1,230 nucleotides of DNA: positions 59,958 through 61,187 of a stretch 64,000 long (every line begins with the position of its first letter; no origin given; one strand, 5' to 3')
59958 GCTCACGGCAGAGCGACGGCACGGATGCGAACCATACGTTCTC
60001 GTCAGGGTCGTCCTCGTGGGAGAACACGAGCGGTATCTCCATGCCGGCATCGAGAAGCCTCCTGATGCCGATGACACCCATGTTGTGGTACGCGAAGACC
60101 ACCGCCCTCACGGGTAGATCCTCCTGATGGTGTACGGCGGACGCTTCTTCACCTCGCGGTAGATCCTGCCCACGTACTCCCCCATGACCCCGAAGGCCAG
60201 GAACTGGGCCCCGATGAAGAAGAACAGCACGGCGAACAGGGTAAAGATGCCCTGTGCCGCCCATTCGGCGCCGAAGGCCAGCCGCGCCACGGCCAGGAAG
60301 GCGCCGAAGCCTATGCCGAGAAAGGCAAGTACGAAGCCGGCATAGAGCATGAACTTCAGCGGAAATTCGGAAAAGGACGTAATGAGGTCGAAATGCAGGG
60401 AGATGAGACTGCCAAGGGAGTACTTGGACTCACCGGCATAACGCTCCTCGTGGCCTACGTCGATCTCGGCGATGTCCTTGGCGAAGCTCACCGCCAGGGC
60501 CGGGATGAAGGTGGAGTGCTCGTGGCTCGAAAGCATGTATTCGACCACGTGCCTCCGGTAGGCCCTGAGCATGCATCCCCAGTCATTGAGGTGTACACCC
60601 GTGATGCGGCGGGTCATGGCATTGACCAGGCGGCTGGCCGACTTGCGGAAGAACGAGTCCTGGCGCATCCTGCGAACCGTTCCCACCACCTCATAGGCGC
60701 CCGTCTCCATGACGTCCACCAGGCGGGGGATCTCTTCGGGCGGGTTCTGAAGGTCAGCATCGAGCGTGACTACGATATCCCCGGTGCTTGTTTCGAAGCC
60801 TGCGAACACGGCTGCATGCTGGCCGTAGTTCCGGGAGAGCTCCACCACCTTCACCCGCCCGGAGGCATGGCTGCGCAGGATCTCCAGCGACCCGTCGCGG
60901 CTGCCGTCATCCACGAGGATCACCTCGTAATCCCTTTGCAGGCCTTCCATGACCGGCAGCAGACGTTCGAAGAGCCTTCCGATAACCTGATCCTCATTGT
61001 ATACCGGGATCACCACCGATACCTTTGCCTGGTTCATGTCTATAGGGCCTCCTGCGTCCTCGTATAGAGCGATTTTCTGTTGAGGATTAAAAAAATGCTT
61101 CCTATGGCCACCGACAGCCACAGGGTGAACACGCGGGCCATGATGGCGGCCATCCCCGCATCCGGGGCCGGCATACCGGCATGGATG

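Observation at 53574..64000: Complete arn (Ara4N lipid A modification) operon with non-canonical composition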

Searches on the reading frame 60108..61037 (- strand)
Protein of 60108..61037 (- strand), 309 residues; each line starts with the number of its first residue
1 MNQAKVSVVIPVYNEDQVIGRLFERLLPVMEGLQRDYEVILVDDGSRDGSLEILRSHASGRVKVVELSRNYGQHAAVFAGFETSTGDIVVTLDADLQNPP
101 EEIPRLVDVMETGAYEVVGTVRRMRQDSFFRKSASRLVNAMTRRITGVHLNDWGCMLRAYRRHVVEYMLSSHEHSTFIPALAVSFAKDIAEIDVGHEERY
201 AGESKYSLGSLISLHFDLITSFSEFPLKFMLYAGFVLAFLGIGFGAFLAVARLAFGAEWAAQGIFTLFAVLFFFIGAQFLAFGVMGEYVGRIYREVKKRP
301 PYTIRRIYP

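Call 7: search_protein_families(library=pfam, proteins=[window:60108-61037:-], max_evalue=0.01)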
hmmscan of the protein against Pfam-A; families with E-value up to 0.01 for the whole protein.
window:60108-61037:- (309 aa): 4 families
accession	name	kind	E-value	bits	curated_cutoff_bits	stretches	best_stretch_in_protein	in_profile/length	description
PF00535.33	Glycos_transf_2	-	2.3e-34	119.2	23.3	1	7-164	1-163/168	Glycosyl transferase family 2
PF13641.12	Glyco_tranf_2_3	-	1.8e-12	48.2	27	1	6-156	3-138/230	Glycosyltransferase like family 2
PF10111.15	Glyco_tranf_2_2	-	4.3e-06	26.9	27.3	1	7-101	1-97/276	Glycosyltransferase like family 2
PF13704.12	Glyco_tranf_2_4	-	0.0029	18.5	27.5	1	38-95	21-81/98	Glycosyl transferase family 2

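Call 8: search_protein_families(library=ncbifam, proteins=[window:60108-61037:-], max_evalue=0.01)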
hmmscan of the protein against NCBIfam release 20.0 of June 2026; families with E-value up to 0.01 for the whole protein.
window:60108-61037:- (309 aa): 22 families
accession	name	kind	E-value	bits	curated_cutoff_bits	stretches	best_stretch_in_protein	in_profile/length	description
NF007986.1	PRK10714.1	equivalog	1.3e-119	398.9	529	1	4-307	6-311/316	undecaprenyl-phosphate 4-deoxy-4-formamido-L-arabinose transferase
NF047588.1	GlcsyltransPgfSStrep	equivalog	1.4e-56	192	500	1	5-305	2-303/308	glycosyltransferase PgfS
TIGR04182.1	glyco_TIGR04182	equivalog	7.9e-18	64.8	325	1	5-298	1-291/293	S-layer glycoprotein N-glycosyltransferase AglJ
TIGR03965.1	mycofact_glyco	equivalog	9.4e-14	51.1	280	1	4-110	74-179/467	mycofactocin biosynthesis glycosyltransferase MftF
NF041875.1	EPS_EpsD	equivalog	2e-13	50.5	370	1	6-122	1-117/325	exopolysaccharide biosynthesis glycosyltransferase EpsD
NF007482.0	PRK10073.1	equivalog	2.9e-13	49.5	423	1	3-117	5-117/334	glycosyltransferase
TIGR04283.1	glyco_like_mftF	equivalog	3.4e-13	49.7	182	1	6-150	1-136/221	TIGR04283 family arsenosugar biosynthesis glycosyltransferase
NF058614.1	PPMAGASynPpgS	equivalog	4.4e-13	49.2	370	1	6-167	2-164/226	polyprenyl-phospho-N-acetylgalactosaminyl synthase PpgS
TIGR03937.1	PgaC_IcaA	equivalog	3e-12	46.2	422.3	1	4-96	45-136/407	poly-beta-1,6-N-acetyl-D-glucosamine synthase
NF041391.1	DPhHxTase_Halo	equivalog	4.8e-12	45.3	375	1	12-169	3-154/213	dolichyl-phosphate hexose transferase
NF047683.1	TeichurnBiosyTuaG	equivalog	1.1e-10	41.6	400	1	2-117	4-118/252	teichuronic acid biosynthesis protein TuaG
NF010496.0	PRK13915.1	equivalog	1.1e-10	41.1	262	1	3-106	30-138/307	glucosyl-3-phosphoglycerate synthase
TIGR04242.1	nodulat_NodC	equivalog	4.1e-09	35.9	550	1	4-114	48-160/395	chitooligosaccharide synthase NodC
NF053739.1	GlytfEpsEBac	equivalog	3.1e-08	32.9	450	1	5-121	2-119/265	glycosyltransferase EpsE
TIGR03469.1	HpnB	hypoth_equivalog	3.4e-07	29.6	379.25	1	5-131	45-181/386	hopene-associated glycosyltransferase HpnB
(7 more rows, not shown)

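Call 47: find_related_loci(query=window:60108-61037:-, collection=metagenome_contigs, flank=10000)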
Query window:60108-61037:- (309 aa) in metagenome_contigs; peptide patterns used: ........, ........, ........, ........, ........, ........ (x = any residue, [..] = any of these).
600 stretches matched a pattern (row limit reached: there are more); 592 encode a relative of the query (tblastn E <= 1e-3); the best 80 are kept; 80 distinct loci.
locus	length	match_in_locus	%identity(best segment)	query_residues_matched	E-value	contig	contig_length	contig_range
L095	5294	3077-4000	76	1-308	6e-169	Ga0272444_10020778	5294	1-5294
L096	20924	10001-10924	64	3-309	2e-136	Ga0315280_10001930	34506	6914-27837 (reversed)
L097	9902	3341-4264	64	3-309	2e-136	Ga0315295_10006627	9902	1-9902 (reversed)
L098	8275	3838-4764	61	1-308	5e-135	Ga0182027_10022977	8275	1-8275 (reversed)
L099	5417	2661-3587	62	2-309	2e-135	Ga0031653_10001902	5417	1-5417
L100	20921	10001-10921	64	3-308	2e-133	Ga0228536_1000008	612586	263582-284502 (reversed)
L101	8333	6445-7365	62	3-308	4e-131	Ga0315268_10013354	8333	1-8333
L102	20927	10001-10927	61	1-308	1e-131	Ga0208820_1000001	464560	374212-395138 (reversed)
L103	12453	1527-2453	60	1-308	1e-128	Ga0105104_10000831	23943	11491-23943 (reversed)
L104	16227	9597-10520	63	2-308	6e-127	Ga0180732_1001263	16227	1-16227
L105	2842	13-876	64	22-308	5e-132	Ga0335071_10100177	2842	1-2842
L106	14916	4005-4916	61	6-308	5e-125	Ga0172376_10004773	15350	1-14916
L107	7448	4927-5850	60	2-308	2e-124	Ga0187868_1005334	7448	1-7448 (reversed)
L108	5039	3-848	63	28-308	4e-123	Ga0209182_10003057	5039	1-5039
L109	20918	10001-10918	57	4-307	3e-112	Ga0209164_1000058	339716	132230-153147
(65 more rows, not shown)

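Call 74: search_solved_structures(query=window:60108-61037:-, max_evalue=0.00001)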
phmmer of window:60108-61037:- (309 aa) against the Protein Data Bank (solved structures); distinct sequences matched with E-value up to 0.00001: 18.
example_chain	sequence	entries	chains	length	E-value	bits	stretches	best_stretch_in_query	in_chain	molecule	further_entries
9hwj_A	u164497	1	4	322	6.9e-103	347.7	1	5-307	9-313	Undecaprenyl-phosphate 4-deoxy-4-formamido-L-arabinose transferase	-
9bhc_C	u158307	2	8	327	2.8e-100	339.1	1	5-307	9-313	Undecaprenyl-phosphate 4-deoxy-4-formamido-L-arabinose transferase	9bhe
8vxh_A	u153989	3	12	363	4.1e-100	338.6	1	5-307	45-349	Undecaprenyl-phosphate 4-deoxy-4-formamido-L-arabinose transferase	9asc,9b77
5ekp_C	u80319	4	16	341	4.7e-50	174.3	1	5-306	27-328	Uncharacterized glycosyltransferase sll0501 | Glycosyltransferase sll0501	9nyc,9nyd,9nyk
9nye_A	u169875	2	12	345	4.9e-50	174.2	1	5-306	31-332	Glycosyltransferase sll0501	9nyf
5eke_A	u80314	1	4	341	6.5e-50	173.8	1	5-306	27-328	Uncharacterized glycosyltransferase sll0501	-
5mlz_A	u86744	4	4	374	3.5e-21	79.5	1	4-136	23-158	Dolichol monophosphate mannose synthase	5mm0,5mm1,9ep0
7pdo_A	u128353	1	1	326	5.4e-10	42.8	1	6-129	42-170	Glucosyl-3-phosphoglycerate synthase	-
7p5l_A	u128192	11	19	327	5.5e-10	42.7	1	6-129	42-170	Glucosyl-3-phosphoglycerate synthase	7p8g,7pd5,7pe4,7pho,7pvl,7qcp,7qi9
2z87_A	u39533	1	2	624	5.5e-10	42.7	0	6-103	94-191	Chondroitin synthase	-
2z86_A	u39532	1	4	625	5.6e-10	42.7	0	6-103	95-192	Chondroitin synthase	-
6p61_A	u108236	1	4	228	1.6e-08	38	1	5-95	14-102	Glycosyltransferase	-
3ckj_A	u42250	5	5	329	2.7e-08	37.2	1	6-114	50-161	Putative uncharacterized protein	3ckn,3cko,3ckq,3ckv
4y6n_A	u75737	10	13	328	3.8e-08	36.7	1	6-119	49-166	Glucosyl-3-phosphoglycerate synthase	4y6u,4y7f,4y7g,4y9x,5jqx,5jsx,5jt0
3e25_A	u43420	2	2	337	4e-08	36.6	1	6-119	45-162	Putative uncharacterized protein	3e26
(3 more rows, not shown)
